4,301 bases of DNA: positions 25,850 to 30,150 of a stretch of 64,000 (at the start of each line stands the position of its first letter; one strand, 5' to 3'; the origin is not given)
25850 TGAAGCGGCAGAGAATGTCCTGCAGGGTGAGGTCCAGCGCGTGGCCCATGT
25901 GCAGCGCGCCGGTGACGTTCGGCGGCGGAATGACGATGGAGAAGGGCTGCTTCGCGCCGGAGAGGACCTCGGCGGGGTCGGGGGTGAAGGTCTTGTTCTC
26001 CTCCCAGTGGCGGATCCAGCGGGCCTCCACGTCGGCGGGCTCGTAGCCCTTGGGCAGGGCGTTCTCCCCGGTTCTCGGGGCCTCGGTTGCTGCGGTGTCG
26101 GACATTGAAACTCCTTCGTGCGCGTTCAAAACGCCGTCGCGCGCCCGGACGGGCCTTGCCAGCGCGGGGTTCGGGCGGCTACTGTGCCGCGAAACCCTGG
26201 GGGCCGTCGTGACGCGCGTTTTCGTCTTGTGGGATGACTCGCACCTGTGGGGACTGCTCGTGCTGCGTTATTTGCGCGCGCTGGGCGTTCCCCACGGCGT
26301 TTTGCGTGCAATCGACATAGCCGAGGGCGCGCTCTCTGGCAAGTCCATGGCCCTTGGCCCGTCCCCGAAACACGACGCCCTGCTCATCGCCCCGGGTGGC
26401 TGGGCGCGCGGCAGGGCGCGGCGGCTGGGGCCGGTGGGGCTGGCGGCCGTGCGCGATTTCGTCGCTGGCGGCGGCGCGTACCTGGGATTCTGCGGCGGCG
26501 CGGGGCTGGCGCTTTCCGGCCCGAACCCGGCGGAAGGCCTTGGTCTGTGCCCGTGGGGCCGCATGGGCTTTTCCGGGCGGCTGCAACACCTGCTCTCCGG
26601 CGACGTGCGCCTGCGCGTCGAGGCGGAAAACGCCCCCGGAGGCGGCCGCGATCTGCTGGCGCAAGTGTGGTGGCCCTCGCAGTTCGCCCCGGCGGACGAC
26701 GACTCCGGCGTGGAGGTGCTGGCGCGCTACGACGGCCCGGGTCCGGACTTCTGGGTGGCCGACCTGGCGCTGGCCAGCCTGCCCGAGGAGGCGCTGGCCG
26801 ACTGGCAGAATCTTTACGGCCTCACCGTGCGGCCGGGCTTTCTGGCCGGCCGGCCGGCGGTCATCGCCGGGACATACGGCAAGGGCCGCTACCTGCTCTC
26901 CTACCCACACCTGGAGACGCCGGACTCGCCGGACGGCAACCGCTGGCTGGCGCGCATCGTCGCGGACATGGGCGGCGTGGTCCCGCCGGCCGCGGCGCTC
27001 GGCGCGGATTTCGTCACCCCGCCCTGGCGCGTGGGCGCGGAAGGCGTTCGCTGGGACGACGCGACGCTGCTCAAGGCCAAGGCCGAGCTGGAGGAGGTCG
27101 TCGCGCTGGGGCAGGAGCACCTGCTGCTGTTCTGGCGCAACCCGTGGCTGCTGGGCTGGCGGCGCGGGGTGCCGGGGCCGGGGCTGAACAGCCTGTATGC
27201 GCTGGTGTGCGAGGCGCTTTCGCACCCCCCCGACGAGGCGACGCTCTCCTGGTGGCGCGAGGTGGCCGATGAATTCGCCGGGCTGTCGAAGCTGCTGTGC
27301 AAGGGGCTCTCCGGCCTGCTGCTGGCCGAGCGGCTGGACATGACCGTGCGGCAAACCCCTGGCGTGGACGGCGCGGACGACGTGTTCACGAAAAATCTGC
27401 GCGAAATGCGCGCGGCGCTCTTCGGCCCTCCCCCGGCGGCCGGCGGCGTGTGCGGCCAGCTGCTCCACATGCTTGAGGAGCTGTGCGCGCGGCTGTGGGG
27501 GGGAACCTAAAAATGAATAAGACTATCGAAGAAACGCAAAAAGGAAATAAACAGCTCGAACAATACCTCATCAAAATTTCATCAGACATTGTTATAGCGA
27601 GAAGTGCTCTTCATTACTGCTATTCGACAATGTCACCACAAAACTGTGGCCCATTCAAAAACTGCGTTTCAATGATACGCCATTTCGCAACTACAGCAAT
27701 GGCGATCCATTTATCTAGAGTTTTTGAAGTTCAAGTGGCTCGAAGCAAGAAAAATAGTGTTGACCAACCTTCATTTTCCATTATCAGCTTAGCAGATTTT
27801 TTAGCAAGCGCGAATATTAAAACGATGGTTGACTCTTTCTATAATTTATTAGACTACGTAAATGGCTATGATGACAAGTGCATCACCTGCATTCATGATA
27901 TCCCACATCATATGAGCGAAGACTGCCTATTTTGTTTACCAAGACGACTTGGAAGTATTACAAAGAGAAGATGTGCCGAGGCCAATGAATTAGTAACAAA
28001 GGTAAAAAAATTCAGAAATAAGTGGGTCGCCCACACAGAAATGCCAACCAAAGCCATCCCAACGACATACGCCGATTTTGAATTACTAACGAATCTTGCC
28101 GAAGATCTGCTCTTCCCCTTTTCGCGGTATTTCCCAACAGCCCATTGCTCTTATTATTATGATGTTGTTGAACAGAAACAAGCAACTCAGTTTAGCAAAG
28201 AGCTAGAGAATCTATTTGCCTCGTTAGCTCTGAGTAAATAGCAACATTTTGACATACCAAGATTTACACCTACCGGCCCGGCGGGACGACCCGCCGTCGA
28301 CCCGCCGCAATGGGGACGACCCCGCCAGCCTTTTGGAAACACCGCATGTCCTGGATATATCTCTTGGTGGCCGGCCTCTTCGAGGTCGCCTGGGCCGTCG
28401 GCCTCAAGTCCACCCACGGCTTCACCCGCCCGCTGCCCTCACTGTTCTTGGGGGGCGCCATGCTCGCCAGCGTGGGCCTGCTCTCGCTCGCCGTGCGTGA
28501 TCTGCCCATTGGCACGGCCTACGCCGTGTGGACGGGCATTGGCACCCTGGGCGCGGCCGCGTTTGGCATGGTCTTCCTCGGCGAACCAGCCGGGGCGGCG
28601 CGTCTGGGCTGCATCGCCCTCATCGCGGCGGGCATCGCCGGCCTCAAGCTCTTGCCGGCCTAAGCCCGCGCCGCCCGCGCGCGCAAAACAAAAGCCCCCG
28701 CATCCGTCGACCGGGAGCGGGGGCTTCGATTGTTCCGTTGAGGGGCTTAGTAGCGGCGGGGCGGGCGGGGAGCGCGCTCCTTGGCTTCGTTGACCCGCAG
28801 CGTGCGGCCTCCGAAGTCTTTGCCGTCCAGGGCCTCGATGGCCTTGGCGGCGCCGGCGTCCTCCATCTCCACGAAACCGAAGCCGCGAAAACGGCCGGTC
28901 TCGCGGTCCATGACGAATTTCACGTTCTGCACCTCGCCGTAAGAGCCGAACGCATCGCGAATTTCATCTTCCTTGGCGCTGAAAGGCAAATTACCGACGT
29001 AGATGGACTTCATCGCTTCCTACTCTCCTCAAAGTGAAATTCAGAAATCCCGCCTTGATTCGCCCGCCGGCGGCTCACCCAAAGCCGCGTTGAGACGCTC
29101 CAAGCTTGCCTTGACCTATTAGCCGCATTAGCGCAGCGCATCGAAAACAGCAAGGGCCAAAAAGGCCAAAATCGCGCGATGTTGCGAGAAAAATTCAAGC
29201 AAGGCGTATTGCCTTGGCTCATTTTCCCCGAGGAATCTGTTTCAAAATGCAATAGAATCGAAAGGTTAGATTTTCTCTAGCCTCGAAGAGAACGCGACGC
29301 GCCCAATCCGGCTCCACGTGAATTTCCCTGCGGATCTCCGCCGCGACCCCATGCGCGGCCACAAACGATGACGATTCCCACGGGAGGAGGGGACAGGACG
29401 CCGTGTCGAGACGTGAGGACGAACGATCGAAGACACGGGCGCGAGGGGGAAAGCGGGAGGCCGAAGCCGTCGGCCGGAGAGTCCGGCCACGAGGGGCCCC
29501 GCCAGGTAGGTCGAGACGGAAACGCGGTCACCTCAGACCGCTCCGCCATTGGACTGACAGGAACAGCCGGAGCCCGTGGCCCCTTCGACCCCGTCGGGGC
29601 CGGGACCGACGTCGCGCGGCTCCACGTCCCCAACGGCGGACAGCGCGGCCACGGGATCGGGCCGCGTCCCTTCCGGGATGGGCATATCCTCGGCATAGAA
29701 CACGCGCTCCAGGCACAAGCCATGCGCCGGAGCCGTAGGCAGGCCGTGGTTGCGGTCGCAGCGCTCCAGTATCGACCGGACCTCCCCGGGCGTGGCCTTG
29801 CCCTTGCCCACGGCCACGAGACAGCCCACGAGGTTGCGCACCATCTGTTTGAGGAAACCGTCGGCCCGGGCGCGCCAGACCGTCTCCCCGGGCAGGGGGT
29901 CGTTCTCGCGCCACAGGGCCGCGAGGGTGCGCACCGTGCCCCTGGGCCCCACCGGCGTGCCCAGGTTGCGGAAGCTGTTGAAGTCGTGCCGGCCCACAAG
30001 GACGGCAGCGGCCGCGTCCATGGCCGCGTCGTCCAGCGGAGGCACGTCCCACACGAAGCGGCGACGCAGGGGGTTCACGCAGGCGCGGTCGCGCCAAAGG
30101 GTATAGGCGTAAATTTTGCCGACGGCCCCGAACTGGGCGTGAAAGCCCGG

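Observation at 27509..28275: Lone AT-rich HEPN (AbiU2-like) gene with a putative zinc-binding insert, inserted into core DNA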

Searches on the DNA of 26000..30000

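Call 7: search_rna_families(source=window, start=26000, end=30000, threshold=gathering)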
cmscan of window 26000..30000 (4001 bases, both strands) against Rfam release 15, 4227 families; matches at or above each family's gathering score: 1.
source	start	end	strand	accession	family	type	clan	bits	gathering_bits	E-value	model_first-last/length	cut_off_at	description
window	28278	28324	+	RF01068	Guanidine-II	Cis-reg; riboswitch;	-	37.6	32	4.1e-05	1-48/48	no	Guanidine-II riboswitch aptamer (mini-ykkC)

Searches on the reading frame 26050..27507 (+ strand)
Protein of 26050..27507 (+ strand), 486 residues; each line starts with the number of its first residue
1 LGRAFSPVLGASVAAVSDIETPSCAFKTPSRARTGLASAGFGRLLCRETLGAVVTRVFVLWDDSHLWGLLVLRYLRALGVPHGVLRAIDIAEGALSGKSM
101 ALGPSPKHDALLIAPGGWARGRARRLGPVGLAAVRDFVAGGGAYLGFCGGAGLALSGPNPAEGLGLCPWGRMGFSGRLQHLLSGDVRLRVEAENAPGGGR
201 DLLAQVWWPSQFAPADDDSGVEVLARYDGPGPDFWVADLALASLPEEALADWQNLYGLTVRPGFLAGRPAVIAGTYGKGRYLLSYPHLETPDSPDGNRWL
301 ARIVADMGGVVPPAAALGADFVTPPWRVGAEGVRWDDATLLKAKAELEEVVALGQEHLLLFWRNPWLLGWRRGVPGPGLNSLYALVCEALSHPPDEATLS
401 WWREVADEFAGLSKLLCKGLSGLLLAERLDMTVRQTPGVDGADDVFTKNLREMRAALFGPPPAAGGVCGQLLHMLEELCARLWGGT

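Call 5: search_protein_families(library=pfam, proteins=[window:26050-27507:+], max_evalue=1)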
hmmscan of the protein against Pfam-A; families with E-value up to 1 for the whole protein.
window:26050-27507:+ (486 aa): 1 family
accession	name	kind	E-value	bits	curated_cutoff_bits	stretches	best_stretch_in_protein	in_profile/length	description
PF09825.15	BPL_N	-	2.1e-08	33.9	24.2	1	99-151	40-92/283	Biotin-protein ligase, N terminal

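Call 11: search_protein_families(library=ncbifam, proteins=[window:26050-27507:+], max_evalue=1)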
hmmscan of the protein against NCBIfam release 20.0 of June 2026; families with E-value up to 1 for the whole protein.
window:26050-27507:+ (486 aa): 1 family
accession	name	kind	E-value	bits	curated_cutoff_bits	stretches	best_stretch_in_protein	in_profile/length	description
NF007578.0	PRK10213.1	equivalog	0.14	11.2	584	1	234-275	189-229/396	purine ribonucleoside efflux pump NepI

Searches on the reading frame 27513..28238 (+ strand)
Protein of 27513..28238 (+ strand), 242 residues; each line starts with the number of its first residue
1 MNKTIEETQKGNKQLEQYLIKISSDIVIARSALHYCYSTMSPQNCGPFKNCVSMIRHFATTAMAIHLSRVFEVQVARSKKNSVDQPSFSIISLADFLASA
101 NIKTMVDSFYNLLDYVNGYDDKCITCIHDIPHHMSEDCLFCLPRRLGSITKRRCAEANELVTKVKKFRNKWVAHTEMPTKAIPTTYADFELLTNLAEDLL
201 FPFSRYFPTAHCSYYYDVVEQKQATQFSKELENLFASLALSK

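Call 5: search_protein_families(library=pfam, proteins=[window:27513-28238:+], max_evalue=1)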
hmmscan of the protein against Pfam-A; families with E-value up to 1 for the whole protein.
window:27513-28238:+ (242 aa): 2 families
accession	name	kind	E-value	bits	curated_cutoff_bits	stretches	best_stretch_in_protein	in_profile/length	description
PF18734.6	HEPN_AbiU2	-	0.00026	21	26.8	1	137-200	99-165/193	AbiU2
PF16523.10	betaPIX_CC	-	0.11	12.8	26.8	1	1-25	51-75/85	betaPIX coiled coil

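Call 6: search_protein_families(library=padloc, proteins=[window:27513-28238:+], max_evalue=10)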
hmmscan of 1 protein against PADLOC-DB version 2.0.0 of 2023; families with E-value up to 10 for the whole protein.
window:27513-28238:+ (242 aa): 0 families

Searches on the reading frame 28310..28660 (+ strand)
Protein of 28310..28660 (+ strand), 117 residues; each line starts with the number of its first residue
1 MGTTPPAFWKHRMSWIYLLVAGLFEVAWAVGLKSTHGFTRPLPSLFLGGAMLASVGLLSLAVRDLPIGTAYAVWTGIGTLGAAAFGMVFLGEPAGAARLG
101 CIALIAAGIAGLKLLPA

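Call 5: search_protein_families(library=pfam, proteins=[window:28310-28660:+], max_evalue=1)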
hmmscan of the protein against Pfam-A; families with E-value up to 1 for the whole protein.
window:28310-28660:+ (117 aa): 1 family
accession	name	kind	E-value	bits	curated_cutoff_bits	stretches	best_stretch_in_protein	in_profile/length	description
PF00893.25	Multi_Drug_Res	-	1.1e-25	90.3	23.7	1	13-105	1-93/93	Small Multidrug Resistance protein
